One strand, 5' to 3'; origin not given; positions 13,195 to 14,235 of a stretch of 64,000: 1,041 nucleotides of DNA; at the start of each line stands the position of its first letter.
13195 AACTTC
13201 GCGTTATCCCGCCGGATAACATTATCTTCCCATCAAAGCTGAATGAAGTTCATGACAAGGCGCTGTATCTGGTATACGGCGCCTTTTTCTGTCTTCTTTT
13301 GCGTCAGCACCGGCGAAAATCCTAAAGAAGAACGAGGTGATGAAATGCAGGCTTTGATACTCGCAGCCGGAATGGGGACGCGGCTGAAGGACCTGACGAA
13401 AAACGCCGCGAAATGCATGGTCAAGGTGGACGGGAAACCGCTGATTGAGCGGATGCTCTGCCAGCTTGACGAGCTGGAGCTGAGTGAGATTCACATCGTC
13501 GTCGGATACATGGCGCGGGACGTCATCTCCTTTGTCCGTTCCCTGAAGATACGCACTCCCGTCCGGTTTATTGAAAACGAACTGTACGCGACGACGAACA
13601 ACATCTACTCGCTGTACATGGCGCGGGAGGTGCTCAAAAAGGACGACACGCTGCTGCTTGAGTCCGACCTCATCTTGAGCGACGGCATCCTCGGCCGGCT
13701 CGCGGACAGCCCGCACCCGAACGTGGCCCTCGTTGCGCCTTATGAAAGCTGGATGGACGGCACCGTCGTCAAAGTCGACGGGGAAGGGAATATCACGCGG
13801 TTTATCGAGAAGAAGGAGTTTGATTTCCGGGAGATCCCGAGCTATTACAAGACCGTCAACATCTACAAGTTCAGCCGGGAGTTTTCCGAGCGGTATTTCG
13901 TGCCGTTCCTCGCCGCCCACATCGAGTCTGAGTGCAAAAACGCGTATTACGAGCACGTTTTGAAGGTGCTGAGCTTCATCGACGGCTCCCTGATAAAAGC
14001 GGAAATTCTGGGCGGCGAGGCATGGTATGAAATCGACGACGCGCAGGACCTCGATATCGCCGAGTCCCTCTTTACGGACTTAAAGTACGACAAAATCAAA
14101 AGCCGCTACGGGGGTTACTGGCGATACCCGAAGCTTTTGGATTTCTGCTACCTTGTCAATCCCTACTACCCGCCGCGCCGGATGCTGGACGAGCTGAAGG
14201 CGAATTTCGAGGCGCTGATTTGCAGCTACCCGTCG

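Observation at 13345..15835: Two-gene candidate pathway for an amino-alcohol phospholipid via a CDP-amino-alcohol (Kennedy-like) route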

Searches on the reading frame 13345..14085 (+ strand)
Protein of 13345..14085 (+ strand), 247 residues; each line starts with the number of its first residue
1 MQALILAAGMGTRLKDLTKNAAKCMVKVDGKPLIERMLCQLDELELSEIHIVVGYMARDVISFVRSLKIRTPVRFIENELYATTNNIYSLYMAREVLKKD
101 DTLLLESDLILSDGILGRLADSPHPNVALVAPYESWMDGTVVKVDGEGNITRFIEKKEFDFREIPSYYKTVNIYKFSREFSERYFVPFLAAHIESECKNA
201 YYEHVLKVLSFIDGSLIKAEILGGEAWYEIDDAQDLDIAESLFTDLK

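Call 41: search_solved_structures(query=window:13345-14085:+, max_evalue=0.001, show_alignments=3)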
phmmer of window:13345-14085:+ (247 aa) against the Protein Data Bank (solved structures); distinct sequences matched with E-value up to 0.001: 15.
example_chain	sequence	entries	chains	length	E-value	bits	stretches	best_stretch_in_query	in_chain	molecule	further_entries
1jyk_A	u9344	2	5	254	3.2e-18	69.6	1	2-100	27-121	CTP:phosphocholine Cytidylyltransferase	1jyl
6pd1_A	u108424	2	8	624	4.1e-10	43.1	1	2-239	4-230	Nucleotidyl transferase/aminotransferase, class V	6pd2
5xhw_A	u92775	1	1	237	8.2e-07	32.3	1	3-87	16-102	Putative 6-deoxy-D-mannoheptose pathway protein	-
6jq8_A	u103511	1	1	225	8.2e-07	32.3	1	3-87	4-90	Putative 6-deoxy-D-mannoheptose pathway protein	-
8yre_D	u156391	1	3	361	3.4e-06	30.3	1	1-158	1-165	Mannose-1-phosphate guanylyltransferase 1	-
7x8j_A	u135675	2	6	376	3.7e-06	30.1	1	1-158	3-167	Mannose-1-phosphate guanylyltransferase 1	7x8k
7whr_B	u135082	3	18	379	3.1e-05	27.1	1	1-158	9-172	Nucleotidyl transferase family protein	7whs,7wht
7d72_K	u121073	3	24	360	4.2e-05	26.7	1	1-158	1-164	Mannose-1-phosphate guanyltransferase beta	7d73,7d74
5z09_A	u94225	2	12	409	4.7e-05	26.5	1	1-178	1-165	Dual sugar-1-phosphate nucleotidylyltransferase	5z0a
2ggo_A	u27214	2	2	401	7.8e-05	25.8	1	1-177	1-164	401aa long hypothetical glucose-1-phosphate thymidylyltransferase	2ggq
9y3p_I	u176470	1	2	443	0.00012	25.2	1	2-156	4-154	Translation initiation factor eIF2B subunit gamma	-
6caj_J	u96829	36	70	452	0.00013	25.1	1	2-156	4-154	Translation initiation factor eIF-2B subunit gamma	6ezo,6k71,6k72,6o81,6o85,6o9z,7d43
4y7t_A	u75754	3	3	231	0.00052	23.1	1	1-58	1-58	Nucleotidyl transferase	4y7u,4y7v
8x7s_B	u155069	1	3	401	0.00095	22.2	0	1-65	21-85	UTP--glucose-1-phosphate uridylyltransferase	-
3hl3_A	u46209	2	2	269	0.00098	22.2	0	1-114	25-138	Glucose-1-phosphate thymidylyltransferase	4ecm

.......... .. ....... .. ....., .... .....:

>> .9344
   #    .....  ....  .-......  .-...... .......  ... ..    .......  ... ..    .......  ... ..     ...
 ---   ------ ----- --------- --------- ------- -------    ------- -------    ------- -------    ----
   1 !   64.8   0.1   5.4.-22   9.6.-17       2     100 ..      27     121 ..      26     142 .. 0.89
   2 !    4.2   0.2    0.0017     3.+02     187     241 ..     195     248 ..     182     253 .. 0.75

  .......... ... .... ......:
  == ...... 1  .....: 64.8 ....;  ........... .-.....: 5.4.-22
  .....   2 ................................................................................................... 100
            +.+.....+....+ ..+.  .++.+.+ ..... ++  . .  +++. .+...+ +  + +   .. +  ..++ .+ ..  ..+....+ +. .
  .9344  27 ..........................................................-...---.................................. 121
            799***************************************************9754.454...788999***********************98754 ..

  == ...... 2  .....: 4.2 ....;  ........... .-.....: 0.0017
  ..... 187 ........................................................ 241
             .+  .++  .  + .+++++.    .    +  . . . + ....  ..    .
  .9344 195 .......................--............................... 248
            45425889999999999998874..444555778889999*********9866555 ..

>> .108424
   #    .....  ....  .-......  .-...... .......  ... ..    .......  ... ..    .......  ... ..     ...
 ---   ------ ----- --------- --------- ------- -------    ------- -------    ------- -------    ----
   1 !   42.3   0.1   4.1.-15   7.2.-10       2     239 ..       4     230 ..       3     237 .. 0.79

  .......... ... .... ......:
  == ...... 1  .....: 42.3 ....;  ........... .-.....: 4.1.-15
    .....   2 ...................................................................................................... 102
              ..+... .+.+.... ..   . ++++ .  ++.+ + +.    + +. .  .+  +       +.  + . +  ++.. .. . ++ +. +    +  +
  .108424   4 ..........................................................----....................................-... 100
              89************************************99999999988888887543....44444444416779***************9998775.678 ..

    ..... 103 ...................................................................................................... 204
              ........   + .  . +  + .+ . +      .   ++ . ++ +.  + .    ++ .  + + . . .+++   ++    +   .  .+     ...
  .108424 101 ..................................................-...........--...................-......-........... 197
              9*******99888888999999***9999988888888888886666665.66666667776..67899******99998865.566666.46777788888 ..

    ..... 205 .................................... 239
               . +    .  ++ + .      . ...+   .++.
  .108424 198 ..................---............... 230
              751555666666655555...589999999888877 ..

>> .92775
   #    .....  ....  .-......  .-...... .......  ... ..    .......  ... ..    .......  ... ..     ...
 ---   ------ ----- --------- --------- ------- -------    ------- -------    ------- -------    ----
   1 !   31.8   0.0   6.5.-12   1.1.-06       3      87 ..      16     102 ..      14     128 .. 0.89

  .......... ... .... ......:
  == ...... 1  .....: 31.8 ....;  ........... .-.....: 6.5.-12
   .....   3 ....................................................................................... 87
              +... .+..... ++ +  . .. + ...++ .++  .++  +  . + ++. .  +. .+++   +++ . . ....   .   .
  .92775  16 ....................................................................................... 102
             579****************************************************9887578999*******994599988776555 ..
